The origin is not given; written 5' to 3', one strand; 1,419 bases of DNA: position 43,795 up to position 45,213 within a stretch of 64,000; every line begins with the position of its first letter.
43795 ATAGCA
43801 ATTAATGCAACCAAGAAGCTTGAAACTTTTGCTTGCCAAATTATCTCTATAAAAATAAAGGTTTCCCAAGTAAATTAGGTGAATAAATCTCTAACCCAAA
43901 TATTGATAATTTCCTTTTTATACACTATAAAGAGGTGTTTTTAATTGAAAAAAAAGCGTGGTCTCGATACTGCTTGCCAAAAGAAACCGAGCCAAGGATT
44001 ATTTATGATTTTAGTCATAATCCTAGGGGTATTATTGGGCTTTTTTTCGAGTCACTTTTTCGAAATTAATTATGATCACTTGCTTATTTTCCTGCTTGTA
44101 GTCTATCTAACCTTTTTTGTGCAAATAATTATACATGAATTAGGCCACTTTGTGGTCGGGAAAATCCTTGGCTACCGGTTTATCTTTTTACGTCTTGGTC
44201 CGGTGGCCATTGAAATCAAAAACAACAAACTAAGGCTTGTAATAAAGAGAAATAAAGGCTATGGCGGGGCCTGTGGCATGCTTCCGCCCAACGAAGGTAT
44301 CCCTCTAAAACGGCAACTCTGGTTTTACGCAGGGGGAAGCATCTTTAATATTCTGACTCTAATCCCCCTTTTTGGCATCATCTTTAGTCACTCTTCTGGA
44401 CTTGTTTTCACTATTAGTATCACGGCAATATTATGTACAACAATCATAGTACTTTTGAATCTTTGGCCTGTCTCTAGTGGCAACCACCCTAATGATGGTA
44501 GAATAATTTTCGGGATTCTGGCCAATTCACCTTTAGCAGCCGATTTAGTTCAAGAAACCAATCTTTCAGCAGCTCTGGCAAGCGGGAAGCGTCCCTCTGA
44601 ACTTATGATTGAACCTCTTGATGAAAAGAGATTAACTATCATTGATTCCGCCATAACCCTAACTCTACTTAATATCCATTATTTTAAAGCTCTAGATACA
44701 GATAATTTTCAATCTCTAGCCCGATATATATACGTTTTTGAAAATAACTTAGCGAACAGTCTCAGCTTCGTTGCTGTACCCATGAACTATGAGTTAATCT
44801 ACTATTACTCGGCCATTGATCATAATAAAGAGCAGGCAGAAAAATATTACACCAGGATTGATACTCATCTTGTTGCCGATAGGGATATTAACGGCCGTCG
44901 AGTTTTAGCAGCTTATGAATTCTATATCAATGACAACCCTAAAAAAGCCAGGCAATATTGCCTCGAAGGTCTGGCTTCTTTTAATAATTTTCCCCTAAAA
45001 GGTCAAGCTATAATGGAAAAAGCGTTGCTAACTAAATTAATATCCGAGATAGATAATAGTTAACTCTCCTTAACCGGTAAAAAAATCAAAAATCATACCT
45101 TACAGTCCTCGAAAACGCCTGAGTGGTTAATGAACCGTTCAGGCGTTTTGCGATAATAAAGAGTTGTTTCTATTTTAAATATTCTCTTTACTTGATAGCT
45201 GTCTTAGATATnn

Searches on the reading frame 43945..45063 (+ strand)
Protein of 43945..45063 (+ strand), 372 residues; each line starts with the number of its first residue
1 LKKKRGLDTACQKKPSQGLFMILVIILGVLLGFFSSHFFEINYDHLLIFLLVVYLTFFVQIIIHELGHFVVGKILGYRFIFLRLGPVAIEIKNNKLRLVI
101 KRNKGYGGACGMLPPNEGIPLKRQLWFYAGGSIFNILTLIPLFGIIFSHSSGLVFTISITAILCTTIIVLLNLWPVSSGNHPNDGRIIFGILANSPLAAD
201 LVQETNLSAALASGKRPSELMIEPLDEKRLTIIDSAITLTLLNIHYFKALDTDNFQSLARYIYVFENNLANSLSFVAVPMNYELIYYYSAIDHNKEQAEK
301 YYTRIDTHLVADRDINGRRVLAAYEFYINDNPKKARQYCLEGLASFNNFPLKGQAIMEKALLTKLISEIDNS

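Call 10: search_protein_families(library=pfam, proteins=[window:43945-45063:+], max_evalue=0.001)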
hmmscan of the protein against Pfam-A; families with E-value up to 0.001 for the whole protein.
window:43945-45063:+ (372 aa): 1 family
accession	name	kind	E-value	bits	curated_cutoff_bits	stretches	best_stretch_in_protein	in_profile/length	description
PF02163.28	Peptidase_M50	-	1.7e-07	31.2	27.2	1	55-266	4-151/221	Peptidase family M50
